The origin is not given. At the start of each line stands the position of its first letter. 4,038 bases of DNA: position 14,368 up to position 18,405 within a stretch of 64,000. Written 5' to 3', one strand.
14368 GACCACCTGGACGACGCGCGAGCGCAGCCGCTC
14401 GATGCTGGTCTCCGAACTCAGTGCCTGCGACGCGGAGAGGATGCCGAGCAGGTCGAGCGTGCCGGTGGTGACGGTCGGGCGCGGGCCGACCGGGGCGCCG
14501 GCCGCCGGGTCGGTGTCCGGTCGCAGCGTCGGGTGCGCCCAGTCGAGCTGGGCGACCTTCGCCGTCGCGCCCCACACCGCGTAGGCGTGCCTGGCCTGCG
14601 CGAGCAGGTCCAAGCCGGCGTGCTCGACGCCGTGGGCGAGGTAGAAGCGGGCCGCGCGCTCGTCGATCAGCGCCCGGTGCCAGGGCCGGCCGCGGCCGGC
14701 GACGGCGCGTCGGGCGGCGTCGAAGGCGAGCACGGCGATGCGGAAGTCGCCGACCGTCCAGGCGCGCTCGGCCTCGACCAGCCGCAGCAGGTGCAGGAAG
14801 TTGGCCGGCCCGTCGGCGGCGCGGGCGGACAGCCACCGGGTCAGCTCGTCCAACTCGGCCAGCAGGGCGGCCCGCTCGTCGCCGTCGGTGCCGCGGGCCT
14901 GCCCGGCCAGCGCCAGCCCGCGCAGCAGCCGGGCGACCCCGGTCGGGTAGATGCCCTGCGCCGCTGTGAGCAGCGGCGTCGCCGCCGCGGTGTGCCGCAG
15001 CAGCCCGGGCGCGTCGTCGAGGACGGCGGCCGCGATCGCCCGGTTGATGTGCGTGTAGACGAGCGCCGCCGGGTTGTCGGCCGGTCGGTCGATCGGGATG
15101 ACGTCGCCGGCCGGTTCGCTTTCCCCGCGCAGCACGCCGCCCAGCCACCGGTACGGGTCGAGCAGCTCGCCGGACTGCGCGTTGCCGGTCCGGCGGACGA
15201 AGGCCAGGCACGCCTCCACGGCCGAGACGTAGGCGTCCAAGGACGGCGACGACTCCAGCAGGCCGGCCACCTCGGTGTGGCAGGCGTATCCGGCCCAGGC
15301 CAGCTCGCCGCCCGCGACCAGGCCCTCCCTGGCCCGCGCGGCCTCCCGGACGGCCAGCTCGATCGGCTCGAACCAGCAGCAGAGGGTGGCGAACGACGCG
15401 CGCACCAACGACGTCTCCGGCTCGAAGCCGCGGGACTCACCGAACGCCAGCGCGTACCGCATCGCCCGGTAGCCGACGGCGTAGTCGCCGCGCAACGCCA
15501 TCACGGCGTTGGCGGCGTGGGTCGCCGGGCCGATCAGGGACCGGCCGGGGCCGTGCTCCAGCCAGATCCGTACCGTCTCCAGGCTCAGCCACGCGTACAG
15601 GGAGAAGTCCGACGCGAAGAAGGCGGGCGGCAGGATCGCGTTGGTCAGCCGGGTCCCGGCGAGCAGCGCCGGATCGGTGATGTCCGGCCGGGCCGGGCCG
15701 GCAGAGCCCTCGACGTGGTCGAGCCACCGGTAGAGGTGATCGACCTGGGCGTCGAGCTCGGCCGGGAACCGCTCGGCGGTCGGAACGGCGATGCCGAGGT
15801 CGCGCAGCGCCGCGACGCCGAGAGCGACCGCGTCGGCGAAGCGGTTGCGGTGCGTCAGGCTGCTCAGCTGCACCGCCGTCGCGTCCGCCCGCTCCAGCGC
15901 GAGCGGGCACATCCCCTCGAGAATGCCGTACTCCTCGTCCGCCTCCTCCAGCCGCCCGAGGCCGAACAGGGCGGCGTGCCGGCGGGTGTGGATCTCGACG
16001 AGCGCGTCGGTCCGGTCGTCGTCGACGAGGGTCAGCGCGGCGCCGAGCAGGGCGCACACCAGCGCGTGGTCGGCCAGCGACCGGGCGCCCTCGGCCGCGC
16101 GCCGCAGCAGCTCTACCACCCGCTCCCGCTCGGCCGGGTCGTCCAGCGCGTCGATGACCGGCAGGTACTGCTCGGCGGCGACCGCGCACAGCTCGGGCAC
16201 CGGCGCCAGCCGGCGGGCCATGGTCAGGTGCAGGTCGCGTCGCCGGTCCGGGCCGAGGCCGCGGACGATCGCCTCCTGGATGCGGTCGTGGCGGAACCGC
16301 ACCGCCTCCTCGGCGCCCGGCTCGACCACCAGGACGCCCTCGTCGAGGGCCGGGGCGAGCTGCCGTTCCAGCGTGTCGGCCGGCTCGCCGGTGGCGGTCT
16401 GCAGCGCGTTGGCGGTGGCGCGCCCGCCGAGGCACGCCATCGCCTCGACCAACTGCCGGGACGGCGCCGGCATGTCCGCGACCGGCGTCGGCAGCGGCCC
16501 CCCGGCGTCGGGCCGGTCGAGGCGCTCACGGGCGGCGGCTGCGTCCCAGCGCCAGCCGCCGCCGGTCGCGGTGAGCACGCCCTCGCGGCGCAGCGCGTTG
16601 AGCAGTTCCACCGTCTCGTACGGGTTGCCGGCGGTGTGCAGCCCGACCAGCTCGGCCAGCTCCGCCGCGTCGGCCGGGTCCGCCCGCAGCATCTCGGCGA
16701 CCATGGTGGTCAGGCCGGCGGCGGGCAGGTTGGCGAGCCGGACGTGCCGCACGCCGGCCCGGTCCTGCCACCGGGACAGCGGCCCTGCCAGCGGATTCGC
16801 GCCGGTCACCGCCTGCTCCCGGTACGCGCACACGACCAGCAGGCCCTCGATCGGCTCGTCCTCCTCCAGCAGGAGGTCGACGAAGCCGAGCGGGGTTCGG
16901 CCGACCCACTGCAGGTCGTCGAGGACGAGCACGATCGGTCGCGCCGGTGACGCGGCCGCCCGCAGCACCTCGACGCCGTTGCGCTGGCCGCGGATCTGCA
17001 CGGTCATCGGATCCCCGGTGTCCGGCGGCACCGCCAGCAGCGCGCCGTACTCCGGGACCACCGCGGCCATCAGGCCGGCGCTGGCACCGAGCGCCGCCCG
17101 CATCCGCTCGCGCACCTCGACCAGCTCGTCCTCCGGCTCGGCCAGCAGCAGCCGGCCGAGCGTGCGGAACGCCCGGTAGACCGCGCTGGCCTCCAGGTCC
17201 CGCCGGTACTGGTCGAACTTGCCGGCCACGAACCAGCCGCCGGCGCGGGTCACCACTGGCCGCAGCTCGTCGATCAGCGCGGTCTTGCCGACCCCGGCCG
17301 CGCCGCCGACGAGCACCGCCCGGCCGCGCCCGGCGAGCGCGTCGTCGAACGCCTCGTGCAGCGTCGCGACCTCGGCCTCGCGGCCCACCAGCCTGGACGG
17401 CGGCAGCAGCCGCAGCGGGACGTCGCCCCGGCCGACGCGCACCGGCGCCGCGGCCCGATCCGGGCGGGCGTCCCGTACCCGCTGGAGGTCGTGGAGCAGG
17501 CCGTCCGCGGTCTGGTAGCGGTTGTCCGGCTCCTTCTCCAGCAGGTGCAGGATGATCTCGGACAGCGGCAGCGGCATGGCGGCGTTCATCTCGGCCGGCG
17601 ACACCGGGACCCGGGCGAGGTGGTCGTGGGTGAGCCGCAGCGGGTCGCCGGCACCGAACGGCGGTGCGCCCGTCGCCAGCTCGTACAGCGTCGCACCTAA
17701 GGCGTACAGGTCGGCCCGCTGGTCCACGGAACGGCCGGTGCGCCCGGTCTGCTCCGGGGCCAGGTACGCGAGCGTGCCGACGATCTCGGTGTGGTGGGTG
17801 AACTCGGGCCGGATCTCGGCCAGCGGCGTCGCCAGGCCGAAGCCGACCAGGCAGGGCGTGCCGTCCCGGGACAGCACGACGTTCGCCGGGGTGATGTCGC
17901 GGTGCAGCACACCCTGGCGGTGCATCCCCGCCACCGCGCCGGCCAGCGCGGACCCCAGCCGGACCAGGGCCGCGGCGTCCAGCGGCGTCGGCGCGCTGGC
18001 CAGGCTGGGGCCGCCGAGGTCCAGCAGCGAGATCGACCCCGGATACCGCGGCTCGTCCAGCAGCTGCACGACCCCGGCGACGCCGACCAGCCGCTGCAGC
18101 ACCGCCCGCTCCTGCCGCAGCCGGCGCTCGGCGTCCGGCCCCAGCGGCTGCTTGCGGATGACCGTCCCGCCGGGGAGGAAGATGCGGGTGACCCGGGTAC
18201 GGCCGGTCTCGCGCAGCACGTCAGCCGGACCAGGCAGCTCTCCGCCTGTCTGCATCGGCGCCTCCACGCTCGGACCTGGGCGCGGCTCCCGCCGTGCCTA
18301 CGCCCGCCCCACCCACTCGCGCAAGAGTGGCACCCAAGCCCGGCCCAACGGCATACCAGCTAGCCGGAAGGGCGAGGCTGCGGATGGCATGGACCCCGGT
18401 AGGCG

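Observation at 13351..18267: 1638-aa kinase-like/STAND/GAF/histidine-kinase fusion whose Ser/Thr-kinase domain looks catalytically dead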

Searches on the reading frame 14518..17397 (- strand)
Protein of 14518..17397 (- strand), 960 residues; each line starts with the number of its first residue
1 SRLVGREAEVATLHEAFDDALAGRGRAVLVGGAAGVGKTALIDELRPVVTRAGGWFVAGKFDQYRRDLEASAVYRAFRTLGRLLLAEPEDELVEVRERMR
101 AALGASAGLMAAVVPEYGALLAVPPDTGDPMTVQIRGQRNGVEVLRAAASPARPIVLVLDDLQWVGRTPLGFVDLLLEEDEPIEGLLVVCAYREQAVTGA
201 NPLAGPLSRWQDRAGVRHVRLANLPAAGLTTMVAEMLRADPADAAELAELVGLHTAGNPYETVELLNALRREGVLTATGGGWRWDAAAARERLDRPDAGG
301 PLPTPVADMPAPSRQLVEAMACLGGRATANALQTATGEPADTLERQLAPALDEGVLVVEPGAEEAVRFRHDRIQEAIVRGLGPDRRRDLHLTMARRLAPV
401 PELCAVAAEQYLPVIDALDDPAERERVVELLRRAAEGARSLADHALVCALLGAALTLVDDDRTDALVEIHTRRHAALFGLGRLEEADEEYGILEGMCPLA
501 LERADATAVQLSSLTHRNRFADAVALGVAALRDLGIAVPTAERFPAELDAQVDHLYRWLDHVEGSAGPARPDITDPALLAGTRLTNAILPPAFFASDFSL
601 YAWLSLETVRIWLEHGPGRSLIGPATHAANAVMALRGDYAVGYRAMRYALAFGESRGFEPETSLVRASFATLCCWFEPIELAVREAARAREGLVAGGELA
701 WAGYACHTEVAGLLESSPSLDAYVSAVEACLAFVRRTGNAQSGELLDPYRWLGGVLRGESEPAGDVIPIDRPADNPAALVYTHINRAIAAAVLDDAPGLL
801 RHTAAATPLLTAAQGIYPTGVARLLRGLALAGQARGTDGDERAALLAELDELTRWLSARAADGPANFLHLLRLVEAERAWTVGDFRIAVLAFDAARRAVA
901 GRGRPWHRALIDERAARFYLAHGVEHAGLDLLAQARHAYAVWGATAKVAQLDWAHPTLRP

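Call 86: search_solved_structures(query=window:14518-17397:-, max_evalue=0.01)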
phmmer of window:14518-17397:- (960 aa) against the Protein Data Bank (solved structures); distinct sequences matched with E-value up to 0.01: 0.

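Call 93: predict_structure(alignment_id=A5)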
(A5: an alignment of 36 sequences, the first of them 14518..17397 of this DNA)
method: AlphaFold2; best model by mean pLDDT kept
length: 960 residues; sequences in the alignment: 36
mean_pLDDT: 85.9   pTM: 0.75
mean pLDDT of the five models: 85.9, 83.9, 81.5, 81.5, 78.0
residues with pLDDT >= 90: 432; 70-90: 445; 50-70: 64; < 50: 19
segments of 3 or more residues with pLDDT < 50: 297-300, 761-772
pLDDT, mean of each block of 10 residues (from residue 1): 76 94 92 87 92 90 66 87 90 90 81 85 72 68 91 94 77 81 91 80 80 89 89 89 89 86 83 83 87 63 67 91 84 91 90 80 76 80 90 94 88 92 94 86 80 94 92 88 89 94 93 87 94 92 88 88 57 90 92 84 93 88 87 83 88 79 88 84 90 70 87 91 89 78 89 88 39 71 95 95 92 78 95 93 95 87 77 96 95 95 90 97 92 95 94 80
secondary structure, 60 per line:
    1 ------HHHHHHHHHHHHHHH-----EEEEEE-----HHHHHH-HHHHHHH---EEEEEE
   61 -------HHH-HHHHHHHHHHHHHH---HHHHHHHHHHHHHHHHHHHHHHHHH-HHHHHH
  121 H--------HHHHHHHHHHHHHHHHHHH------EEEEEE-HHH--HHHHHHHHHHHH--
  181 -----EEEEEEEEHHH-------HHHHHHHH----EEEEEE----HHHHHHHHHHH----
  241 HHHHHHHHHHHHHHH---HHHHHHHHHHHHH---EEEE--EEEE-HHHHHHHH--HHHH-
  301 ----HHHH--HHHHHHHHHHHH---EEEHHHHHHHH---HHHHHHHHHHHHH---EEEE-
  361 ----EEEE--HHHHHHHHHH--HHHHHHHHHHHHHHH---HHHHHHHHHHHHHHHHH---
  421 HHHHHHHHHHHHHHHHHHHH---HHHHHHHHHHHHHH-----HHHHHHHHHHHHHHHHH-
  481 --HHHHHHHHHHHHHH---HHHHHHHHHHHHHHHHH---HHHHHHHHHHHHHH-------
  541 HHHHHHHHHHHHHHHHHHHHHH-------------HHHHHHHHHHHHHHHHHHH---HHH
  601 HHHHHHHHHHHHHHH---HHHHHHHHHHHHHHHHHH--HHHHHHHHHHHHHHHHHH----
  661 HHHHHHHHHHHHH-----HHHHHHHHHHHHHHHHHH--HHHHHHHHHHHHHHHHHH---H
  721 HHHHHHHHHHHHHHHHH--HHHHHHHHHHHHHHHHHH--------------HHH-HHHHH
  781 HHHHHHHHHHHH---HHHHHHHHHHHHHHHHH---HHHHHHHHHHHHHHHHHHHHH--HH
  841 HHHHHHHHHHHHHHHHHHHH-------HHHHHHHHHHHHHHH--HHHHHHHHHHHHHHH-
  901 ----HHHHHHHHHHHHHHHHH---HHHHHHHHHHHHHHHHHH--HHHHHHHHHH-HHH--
elements in order (helices of 4 or more, strands of 3 or more residues): H7-21 E27-32 H38-43 H45-51 E55-60 H72-85 H89-113 H115-121 H130-148 E155-160 H167-178 E186-193 H204-211 E216-221 H226-236 H241-255 H259-271 E275-278 E281-284 H286-293 H296-299 H305-308 H311-322 E326-328 H329-336 H340-352 E356-359 E365-368 H371-380 H383-397 H401-417 H421-440 H444-457 H463-479 H483-496 H500-516 H520-533 H541-562 H576-594 H598-615 H619-636 H639-656 H661-673 H679-696 H699-716 H720-737 H740-757 H776-792 H796-812 H816-836 H839-860 H868-882 H885-899 H905-921 H925-942 H945-954

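Call 95: fold_search(model_id=the predicted structure, library=pdb)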
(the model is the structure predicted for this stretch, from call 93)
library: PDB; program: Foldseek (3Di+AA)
matches with E <= 10: 1345; with E <= 0.001: 45
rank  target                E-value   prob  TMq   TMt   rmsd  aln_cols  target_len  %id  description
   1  6mfv_A                4.2e-10  1.00  0.27  0.38  14.0       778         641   12  Crystal structure of the Signal Transduction ATPase with Numerous Domains (STAND) protein with a tetratricopeptide rep (released 2019-02-20)
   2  3shf                  1.1e-06  1.00  0.26  0.23  10.1       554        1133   14  Crystal structure of the R265S mutant of full-length murine Apaf-1 (released 2011-08-24)
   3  5juy_A                3.4e-06  1.00  0.17  0.14  20.3       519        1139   11  Active human apoptosome with procaspase-9 (released 2016-10-19)
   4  5juy_B                7.3e-06  1.00  0.17  0.13  20.3       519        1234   12  Active human apoptosome with procaspase-9 (released 2016-10-19)
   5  1z6t_B                8.2e-06  1.00  0.28  0.43   9.5       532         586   12  Structure of the apoptotic protease-activating factor 1 bound to ADP (released 2005-04-19)
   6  4m9s_B                1.1e-05  1.00  0.18  0.31  15.9       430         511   12  crystal structure of CED-4 bound CED-3 fragment (released 2013-10-23)
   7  8bob_C                1.4e-05  1.00  0.25  0.50  10.0       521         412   15  Structural basis for negative regulation of the maltose system (released 2023-10-18)
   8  8s0e_G                1.7e-05  1.00  0.18  0.43  15.1       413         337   12  H. sapiens OCCM bound to double stranded DNA (released 2024-10-02)
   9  5dse_C                2.7e-05  1.00  0.20  0.25  25.0       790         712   12  Crystal Structure of the TTC7B/Hyccin Complex (released 2015-12-02)
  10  8bbg_D                3.1e-05  1.00  0.23  0.19  28.2      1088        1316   12  Structure of the IFT-A complex; anterograde IFT-A train model (released 2022-12-21)
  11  3j2t_A                4.3e-05  1.00  0.17  0.15  20.5       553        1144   13  An improved model of the human apoptosome (released 2013-04-10)
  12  8bbe_D                6.1e-05  1.00  0.24  0.32  13.3       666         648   11  Structure of the IFT-A complex; IFT-A2 module (released 2022-12-21)
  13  8s0e_A                7.4e-05  1.00  0.19  0.45  15.5       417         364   14  H. sapiens OCCM bound to double stranded DNA (released 2024-10-02)
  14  8jaq_A                1.1e-04  1.00  0.30  0.45  15.2       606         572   10  Structure of CRL2APPBP2 bound with RxxGP degron (tetramer) (released 2023-10-18)
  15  8pkp_O                1.1e-04  1.00  0.29  0.38  23.4       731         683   13  Cryo-EM structure of the apo Anaphase-promoting complex/cyclosome (APC/C) at 3.2 Angstrom resolution (released 2023-07-19)
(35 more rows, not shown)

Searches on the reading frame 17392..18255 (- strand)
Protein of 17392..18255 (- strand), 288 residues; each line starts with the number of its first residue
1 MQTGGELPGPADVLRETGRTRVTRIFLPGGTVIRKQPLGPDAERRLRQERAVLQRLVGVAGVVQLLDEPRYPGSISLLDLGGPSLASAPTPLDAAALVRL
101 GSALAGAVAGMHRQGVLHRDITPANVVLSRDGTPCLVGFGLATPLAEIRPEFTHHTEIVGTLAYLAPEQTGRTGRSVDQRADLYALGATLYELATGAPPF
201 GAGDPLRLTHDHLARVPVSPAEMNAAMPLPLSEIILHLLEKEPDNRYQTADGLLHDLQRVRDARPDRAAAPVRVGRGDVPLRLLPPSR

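Call 32: search_protein_representatives(protein=window:17398-18255:-)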
Query: 286 residues. Proteins with E-value up to 0.001 (for the whole library): 837849; up to 1e-10: 457331; up to 1e-30: 5283. The best 150 are listed.
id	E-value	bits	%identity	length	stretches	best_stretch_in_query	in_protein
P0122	1.1e-110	386.1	69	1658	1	9-286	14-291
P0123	4.0e-95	335.1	69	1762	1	53-286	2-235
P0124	3.1e-91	322.3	61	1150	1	5-276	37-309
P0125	3.1e-90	319.1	61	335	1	10-268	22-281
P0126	5.2e-89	315.0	67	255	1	4-229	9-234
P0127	2.6e-87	309.5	61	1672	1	9-273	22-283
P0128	1.1e-85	304.2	68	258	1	4-219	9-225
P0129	1.9e-85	303.4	57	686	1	12-285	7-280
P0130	6.8e-83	295.0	75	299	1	98-286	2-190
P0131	2.1e-81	290.1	35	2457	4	88-270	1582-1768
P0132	2.8e-80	286.4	62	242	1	63-286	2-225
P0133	5.6e-79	282.1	56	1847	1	8-286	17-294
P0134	1.0e-78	281.3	60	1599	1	11-286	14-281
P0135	4.7e-78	279.1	33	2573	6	103-258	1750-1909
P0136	1.8e-77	277.2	55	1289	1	11-286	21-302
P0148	5.2e-75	269.1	59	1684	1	9-286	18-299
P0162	2.1e-71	257.3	54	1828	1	9-286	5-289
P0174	1.4e-69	251.3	49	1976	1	10-283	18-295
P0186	1.1e-67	245.1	51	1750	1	12-286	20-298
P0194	6.7e-66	239.2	46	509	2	16-286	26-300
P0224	9.6e-62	225.6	47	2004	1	13-286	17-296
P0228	2.5e-61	224.2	46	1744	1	3-286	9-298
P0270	3.4e-58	214.0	47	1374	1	12-286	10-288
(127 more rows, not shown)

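Call 48: search_solved_structures(query=window:17392-18255:-, max_evalue=1e-10, show_alignments=2)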
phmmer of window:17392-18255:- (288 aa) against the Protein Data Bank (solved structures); distinct sequences matched with E-value up to 1e-10: 233 (the best 60 are shown).
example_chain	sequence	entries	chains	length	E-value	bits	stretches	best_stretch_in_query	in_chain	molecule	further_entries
3f69_A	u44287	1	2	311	9.2e-34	120.6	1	105-269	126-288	Serine/threonine-protein kinase pknB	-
1mru_A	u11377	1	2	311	2.2e-33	119.4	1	105-269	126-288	Probable serine/threonine-protein kinase pknB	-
3orm_A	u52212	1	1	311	2.2e-33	119.4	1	105-269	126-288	Serine/threonine protein kinase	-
3ori_A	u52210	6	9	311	2.3e-33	119.3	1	105-269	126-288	Serine/threonine protein kinase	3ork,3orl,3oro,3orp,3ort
3f61_A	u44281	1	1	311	1.2e-32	117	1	105-269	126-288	Serine/threonine-protein kinase pknB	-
5u94_A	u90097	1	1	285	3.4e-32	115.5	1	105-262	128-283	Serine/threonine-protein kinase PknB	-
6b2p_A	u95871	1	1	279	4.8e-32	115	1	105-261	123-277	Serine/threonine-protein kinase PknB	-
6i2p_A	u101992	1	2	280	5e-32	114.9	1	105-261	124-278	Serine/threonine-protein kinase PknB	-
1o6y_A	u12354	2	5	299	5.6e-32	114.8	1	105-261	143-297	SERINE/THREONINE-PROTEIN KINASE PKNB | Probable serine/threonine-protein kinase pknB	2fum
9ymt_A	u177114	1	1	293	1.3e-22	84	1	88-261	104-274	Serine/Threonine Kinase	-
4eqm_A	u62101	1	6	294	1.4e-22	84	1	88-261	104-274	Protein kinase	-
2h34_A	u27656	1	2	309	4.1e-22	82.4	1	90-254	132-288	Serine/threonine-protein kinase pknE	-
9ruj_A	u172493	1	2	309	2.5e-20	76.5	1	91-258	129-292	Serine/threonine-protein kinase StkP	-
9ruk_A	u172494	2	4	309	6.7e-20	75.1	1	91-258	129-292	Serine/threonine-protein kinase StkP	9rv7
9ru3_A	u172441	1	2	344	8.5e-20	74.8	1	91-258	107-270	Serine/threonine-protein kinase StkP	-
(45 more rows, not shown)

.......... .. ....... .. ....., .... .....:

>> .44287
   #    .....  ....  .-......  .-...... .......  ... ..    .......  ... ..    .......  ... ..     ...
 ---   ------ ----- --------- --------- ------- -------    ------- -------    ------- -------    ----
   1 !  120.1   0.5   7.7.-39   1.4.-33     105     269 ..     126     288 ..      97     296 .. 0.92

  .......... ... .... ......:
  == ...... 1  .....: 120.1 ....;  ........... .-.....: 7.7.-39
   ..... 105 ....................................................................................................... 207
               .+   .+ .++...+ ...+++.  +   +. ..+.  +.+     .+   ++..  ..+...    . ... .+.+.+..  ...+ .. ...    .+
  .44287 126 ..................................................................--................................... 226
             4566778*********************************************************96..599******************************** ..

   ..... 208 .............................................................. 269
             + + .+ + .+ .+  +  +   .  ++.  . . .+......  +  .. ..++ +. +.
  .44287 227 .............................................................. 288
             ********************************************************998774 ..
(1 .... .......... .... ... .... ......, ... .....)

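Call 53: predict_structure(alignment_id=A4)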
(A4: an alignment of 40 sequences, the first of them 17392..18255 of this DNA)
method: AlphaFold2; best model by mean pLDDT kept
length: 288 residues; sequences in the alignment: 40
mean_pLDDT: 74.2   pTM: 0.76
mean pLDDT of the five models: 74.2, 72.1, 69.8, 68.5, 65.9
residues with pLDDT >= 90: 79; 70-90: 113; 50-70: 47; < 50: 49
segments of 3 or more residues with pLDDT < 50: 1-6, 143-173, 267-270, 281-288
pLDDT, mean of each block of 10 residues (from residue 1): 46 83 89 92 90 92 89 92 82 93 92 81 76 83 42 38 34 58 83 85 60 70 90 88 68 91 62 56 41
secondary structure, 60 per line:
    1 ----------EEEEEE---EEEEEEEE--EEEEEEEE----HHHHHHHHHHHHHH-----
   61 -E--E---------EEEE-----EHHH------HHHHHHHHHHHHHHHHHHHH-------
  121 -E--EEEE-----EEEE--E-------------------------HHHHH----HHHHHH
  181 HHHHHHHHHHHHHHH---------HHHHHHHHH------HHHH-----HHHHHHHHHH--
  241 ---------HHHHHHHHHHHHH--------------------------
elements in order: E11-16 E20-27 E30-37 H42-55 E75-78 H94-113 E125-128 E134-137 H166-170 H175-195 H205-213 H220-223 H229-238 H250-262

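Call 55: fold_search(model_id=the predicted structure, library=pdb)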
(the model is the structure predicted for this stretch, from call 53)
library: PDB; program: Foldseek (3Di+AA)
matches with E <= 10: 1921; with E <= 0.001: 1620
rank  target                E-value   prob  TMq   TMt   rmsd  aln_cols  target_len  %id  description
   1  6b2p                  1.9e-11  1.00  0.64  0.71   4.5       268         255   24  Dual Inhibition of the Essential Protein Kinases A and B in Mycobacterium tuberculosis (released 2018-02-14)
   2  3ori_A                4.9e-11  1.00  0.64  0.69   4.6       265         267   27  Mycobacterium tuberculosis PknB kinase domain L33D mutant (crystal form 1) (released 2010-12-15)
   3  3oro                  4.9e-11  1.00  0.63  0.66   5.5       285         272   28  Mycobacterium tuberculosis PknB kinase domain L33D mutant (crystal form 4) (released 2010-12-15)
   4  4eqm_A                1.2e-10  1.00  0.64  0.68   4.8       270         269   22  Structural analysis of Staphylococcus aureus serine/threonine kinase PknB (released 2012-06-27)
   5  3orm                  1.2e-10  1.00  0.66  0.71   4.5       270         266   25  Mycobacterium tuberculosis PknB kinase domain D76A mutant (released 2010-12-15)
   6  9ymt                  1.4e-10  1.00  0.68  0.71   4.4       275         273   22  Staphylococcus aureus serine/threonine kinase Stk1 with inhibitor GW779439X (released 2026-03-11)
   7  2fum_D                1.9e-10  1.00  0.63  0.70   4.6       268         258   25  Catalytic domain of protein kinase PknB from Mycobacterium tuberculosis in complex with mitoxantrone (released 2006-08-01)
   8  6i2p_A                1.9e-10  1.00  0.61  0.64   7.4       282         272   27  Crystal structure of the Mycobacterium tuberculosis PknB kinase domain (L33E mutant) in complex with its substrate Gar (released 2019-05-22)
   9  3f69_A                2.3e-10  1.00  0.60  0.64   5.6       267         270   25  Crystal structure of the Mycobacterium tuberculosis PknB mutant kinase domain in complex with KT5720 (released 2008-12-02)
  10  1o6y                  2.8e-10  1.00  0.67  0.73   4.4       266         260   26  Catalytic domain of PknB kinase from Mycobacterium tuberculosis (released 2003-01-30)
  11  3orp                  3.8e-10  1.00  0.64  0.67   5.2       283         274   25  Mycobacterium tuberculosis PknB kinase domain L33D mutant (crystal form 5) (released 2010-12-15)
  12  3ort                  4.0e-10  1.00  0.62  0.66   6.4       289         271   24  Mycobacterium tuberculosis PknB kinase domain L33D mutant (crystal form 6) (released 2010-12-15)
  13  6i2p_B                5.3e-10  1.00  0.63  0.68   5.4       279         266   24  Crystal structure of the Mycobacterium tuberculosis PknB kinase domain (L33E mutant) in complex with its substrate Gar (released 2019-05-22)
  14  3ork                  5.6e-10  1.00  0.61  0.64   5.6       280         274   24  Mycobacterium tuberculosis PknB kinase domain L33D mutant (crystal form 2) (released 2010-12-15)
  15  5u94                  6.2e-10  1.00  0.65  0.70   4.8       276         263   26  Crystal structure of the Mycobacterium tuberculosis PASTA kinase PknB in complex with the potential theraputic kinase in (released 2017-12-20)
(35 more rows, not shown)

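Call 66: list_cluster_members(proteins=[P0186, P0194, P0270, P0228, P0133, P0148, P0162, P0174, P0224, P0122])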
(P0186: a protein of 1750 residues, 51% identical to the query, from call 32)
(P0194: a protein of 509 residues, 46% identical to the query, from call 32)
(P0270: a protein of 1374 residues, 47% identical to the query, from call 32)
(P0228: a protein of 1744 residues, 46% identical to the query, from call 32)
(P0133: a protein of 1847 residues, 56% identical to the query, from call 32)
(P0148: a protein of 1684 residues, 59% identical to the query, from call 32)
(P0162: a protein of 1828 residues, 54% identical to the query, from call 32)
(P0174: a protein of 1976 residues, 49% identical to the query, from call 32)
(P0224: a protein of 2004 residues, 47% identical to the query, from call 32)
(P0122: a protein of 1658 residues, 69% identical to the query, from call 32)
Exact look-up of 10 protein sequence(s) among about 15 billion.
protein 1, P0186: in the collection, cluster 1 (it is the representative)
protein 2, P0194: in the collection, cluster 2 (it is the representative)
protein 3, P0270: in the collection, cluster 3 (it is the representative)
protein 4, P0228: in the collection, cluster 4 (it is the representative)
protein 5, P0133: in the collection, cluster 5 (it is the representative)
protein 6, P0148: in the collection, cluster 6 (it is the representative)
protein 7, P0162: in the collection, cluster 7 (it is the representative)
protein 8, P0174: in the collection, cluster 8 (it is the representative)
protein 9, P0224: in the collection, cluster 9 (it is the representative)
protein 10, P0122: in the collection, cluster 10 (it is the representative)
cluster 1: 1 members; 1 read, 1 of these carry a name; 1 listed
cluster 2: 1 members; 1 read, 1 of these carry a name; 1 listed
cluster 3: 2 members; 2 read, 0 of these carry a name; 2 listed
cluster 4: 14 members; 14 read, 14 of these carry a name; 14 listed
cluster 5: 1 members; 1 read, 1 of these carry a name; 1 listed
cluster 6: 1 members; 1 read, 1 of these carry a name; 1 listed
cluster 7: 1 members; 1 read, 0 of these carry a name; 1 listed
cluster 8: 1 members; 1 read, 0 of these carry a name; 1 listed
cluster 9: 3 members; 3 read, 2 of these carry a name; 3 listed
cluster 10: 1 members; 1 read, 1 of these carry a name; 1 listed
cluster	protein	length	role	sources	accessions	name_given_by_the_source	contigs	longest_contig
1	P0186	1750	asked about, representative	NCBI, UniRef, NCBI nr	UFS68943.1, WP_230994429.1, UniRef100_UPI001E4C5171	AAA family ATPase [Geomonas sp. RF6] | trifunctional serine/threonine-protein kinase/ATP-binding protein/sensor histidine kinase ...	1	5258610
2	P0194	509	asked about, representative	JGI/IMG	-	hypothetical protein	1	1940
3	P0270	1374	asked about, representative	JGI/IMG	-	-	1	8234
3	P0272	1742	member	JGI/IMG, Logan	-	-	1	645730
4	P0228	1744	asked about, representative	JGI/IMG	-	predicted ATPase/signal transduction histidine kinase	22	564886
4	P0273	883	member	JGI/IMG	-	two-component system, sensor histidine kinase and response regulator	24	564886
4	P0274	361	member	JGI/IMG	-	two-component system, sensor histidine kinase and response regulator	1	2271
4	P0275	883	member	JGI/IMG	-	two-component system, sensor histidine kinase and response regulator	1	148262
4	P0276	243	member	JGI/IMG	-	two-component system, sensor histidine kinase and response regulator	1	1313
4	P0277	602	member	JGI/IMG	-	signal transduction histidine kinase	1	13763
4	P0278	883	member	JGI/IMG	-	two-component system, sensor histidine kinase and response regulator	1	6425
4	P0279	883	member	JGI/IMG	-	two-component system, sensor histidine kinase and response regulator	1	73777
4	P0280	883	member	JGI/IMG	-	two-component system, sensor histidine kinase and response regulator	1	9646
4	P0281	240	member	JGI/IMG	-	two-component system, sensor histidine kinase and response regulator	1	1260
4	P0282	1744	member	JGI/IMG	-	predicted ATPase/signal transduction histidine kinase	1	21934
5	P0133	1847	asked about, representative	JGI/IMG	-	PAS domain S-box-containing protein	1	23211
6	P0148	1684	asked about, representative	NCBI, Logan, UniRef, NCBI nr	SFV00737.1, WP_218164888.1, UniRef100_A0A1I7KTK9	diguanylate cyclase domain-containing protein [Pseudoduganella namucuonensis] | Diguanylate cyclase (GGDEF) domain-containing protein n=1 Tax=Pseudoduganella ... | diguanylate cyclase [Pseudoduganella namucuonensis]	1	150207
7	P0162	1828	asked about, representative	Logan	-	-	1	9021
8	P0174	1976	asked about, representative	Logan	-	-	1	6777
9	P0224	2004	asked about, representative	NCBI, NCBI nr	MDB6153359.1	MAG: ATP-binding region, ATPase domain protein [Chthoniobacteraceae bacterium] | ATP-binding region, ATPase domain protein [Chthoniobacteraceae bacterium]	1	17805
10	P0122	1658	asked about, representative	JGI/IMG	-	signal transduction histidine kinase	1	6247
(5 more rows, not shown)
